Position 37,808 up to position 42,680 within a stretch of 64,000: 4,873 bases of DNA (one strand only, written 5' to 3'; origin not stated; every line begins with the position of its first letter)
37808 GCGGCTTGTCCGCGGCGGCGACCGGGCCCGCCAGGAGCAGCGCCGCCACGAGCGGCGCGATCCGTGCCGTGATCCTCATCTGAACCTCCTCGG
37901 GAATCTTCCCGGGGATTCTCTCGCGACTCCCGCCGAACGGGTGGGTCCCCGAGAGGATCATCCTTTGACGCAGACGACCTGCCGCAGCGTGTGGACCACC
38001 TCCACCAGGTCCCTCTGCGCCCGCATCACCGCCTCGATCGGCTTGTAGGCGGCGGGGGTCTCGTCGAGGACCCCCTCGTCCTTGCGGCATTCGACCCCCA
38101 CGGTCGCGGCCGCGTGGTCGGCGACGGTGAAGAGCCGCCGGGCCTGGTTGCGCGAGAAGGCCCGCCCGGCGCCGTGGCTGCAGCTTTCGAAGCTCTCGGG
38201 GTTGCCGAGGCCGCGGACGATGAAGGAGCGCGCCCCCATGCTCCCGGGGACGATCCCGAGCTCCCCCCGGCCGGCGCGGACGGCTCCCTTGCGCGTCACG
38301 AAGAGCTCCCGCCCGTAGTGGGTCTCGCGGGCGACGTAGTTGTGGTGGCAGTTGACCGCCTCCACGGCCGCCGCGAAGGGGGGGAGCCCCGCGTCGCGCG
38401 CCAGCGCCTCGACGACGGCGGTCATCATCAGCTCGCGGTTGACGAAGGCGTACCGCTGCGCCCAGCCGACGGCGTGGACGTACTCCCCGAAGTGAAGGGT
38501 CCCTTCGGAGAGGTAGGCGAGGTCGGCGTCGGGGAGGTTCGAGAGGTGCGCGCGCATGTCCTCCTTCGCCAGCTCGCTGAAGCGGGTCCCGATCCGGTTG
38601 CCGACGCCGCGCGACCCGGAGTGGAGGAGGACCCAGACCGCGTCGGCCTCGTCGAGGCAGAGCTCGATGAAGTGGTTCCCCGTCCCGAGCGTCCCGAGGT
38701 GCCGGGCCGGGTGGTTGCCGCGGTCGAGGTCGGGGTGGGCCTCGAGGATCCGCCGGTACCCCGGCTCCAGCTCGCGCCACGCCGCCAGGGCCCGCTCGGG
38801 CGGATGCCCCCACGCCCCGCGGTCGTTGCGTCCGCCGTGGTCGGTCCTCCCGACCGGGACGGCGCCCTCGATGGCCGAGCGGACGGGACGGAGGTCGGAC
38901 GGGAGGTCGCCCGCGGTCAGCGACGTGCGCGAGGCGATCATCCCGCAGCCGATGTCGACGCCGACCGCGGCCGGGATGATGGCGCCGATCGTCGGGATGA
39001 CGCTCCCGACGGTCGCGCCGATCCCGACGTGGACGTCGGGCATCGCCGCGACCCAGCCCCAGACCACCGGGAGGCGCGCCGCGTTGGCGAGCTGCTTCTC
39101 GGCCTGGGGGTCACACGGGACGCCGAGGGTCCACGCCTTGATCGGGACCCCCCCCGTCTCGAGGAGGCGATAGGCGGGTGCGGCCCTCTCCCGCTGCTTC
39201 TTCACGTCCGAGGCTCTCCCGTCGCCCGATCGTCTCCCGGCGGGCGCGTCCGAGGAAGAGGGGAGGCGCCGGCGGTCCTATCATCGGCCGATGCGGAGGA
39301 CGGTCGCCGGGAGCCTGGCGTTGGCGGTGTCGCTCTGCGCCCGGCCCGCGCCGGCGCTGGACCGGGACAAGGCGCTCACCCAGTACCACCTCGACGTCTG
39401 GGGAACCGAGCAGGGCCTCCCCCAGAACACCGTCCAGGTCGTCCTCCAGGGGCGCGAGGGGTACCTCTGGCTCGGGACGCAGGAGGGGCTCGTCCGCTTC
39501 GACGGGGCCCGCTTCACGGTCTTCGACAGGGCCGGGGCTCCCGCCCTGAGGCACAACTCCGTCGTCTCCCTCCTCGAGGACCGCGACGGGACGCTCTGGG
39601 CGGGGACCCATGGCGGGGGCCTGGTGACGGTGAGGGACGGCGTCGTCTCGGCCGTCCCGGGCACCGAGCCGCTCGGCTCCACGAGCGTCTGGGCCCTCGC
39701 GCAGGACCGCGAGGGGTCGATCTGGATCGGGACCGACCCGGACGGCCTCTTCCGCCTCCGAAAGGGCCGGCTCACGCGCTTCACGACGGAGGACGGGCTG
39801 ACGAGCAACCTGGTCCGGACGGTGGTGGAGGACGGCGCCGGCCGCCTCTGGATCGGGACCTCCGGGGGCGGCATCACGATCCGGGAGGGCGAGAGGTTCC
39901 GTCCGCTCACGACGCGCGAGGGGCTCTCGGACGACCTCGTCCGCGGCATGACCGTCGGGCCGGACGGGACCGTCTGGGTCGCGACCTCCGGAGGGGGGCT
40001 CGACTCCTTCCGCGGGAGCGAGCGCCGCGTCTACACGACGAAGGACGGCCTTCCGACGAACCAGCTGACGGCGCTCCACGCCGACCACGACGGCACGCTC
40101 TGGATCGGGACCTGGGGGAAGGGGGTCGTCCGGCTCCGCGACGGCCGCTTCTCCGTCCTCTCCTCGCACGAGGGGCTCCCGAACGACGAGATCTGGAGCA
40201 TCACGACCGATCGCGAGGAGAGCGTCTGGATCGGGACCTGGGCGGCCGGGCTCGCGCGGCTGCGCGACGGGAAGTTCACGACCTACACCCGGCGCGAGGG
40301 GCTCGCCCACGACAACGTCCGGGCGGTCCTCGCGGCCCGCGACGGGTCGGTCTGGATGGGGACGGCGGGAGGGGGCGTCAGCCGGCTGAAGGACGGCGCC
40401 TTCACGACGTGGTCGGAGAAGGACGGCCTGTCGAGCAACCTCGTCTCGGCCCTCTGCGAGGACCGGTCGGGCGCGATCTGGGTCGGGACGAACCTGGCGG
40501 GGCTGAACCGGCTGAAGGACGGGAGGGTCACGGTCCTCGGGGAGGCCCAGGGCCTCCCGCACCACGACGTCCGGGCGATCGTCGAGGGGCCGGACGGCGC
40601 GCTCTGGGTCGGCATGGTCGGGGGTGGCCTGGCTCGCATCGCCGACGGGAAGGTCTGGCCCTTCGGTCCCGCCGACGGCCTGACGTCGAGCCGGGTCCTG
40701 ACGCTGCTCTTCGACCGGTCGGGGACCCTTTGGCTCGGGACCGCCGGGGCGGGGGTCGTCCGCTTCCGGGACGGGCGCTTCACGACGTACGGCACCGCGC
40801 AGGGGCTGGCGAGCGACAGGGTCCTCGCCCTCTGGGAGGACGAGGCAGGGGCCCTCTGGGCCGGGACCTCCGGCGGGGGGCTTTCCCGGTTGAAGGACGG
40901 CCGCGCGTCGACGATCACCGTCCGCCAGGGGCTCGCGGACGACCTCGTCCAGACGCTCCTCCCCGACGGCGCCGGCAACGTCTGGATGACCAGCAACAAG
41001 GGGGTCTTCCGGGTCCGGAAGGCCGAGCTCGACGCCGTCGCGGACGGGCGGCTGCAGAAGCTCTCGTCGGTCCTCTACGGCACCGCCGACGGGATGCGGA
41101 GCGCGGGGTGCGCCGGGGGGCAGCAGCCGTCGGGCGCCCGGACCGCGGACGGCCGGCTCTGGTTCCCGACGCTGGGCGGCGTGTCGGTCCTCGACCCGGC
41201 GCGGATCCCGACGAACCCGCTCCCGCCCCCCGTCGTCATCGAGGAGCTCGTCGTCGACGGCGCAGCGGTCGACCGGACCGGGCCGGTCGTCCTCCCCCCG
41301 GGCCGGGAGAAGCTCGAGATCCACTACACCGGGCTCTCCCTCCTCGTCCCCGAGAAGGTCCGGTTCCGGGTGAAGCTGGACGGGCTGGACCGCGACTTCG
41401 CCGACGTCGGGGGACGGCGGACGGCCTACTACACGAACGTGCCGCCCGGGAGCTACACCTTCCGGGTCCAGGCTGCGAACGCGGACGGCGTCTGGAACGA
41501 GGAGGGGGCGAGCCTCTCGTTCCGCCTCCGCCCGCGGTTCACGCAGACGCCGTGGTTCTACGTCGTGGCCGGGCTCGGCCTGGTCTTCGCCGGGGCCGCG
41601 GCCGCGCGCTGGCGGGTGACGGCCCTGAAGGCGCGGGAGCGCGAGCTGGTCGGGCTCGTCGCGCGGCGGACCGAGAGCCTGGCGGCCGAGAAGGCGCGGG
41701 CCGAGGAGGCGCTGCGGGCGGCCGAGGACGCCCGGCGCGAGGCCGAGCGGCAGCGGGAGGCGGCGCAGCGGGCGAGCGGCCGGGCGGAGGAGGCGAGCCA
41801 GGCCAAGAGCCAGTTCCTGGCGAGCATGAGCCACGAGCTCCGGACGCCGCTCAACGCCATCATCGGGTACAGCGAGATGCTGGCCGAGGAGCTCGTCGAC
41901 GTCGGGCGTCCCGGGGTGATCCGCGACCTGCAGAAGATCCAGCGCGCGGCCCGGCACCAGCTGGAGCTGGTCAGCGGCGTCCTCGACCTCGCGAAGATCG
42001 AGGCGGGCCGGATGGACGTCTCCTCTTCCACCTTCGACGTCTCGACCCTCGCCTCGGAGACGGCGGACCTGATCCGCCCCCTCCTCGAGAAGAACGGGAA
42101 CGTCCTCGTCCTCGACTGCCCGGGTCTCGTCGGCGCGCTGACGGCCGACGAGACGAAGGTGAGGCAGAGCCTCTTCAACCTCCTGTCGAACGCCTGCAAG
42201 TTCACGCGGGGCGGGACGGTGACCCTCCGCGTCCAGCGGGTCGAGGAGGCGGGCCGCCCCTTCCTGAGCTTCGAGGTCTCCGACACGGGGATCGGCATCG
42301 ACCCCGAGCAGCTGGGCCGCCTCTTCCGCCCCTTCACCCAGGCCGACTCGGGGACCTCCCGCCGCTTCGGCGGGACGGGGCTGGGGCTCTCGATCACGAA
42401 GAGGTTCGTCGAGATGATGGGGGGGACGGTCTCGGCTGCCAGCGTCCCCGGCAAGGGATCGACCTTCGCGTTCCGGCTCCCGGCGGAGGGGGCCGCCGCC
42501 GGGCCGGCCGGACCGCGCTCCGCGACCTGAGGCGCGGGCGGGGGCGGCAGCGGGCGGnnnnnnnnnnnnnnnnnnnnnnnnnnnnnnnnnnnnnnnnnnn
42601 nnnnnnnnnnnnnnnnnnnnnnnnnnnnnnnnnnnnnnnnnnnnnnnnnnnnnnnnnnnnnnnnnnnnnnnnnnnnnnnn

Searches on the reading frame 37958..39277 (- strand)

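Call 42: search_protein_families(library=pfam, proteins=[window:37958-39277:-], max_evalue=0.00001)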
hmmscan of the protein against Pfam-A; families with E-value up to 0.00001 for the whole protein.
window:37958-39277:- (439 aa): 1 family
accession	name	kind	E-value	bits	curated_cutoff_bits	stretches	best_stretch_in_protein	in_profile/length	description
PF01139.22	RtcB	-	4.7e-121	405.4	27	1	62-439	1-426/426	tRNA-splicing ligase RtcB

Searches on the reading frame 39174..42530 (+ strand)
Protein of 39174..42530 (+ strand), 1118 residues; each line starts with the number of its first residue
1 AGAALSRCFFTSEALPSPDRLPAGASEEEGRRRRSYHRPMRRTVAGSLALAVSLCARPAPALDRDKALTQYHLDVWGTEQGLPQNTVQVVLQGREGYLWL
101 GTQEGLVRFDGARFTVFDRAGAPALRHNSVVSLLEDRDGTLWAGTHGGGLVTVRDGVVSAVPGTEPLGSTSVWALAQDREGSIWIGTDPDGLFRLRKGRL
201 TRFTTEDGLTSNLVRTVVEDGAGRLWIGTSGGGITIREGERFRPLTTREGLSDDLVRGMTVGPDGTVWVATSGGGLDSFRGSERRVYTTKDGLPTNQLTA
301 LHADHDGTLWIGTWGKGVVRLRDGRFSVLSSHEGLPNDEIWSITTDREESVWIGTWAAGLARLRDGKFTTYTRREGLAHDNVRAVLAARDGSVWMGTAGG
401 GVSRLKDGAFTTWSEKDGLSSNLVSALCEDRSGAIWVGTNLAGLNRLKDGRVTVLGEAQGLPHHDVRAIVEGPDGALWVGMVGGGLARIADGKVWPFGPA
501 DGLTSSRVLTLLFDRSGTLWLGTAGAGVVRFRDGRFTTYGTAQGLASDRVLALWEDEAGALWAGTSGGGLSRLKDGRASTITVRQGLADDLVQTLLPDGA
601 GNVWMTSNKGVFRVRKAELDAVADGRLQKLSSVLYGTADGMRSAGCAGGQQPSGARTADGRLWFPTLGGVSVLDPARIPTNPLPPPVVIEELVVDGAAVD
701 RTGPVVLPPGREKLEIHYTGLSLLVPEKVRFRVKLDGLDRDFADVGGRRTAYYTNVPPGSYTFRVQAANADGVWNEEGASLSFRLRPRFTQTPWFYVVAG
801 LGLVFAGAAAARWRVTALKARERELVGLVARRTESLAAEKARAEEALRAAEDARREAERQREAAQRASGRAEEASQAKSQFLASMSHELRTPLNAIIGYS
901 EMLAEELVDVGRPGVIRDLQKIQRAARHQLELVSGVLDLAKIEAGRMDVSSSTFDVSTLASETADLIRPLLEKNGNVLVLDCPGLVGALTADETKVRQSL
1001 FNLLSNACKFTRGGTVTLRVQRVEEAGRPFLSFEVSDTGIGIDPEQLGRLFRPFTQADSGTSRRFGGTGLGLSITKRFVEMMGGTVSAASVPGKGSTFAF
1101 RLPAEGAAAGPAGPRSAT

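Call 42: search_protein_families(library=pfam, proteins=[window:39174-42530:+], max_evalue=0.00001)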
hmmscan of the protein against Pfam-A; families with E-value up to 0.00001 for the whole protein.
window:39174-42530:+ (1118 aa): 5 families
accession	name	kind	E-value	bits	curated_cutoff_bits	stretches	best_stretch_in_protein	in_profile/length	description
PF07494.17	Reg_prop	-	5.2e-59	189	20.4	0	125-147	2-24/24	Two component regulator propeller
PF02518.31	HATPase_c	-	3.1e-31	108.5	26.4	1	992-1105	2-110/111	Histidine kinase-, DNA gyrase B-, and HSP90-like ATPase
PF00512.31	HisKA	-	8.5e-18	64.6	26.9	1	877-945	1-66/66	His Kinase A (phospho-acceptor) domain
PF07495.19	Y_Y_Y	-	1.1e-13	51.3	26.6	1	726-784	5-63/65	Y_Y_Y domain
PF24684.1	Vgb_lyase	-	2.4e-06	27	50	0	384-543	17-178/290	Virginiamycin B lyase family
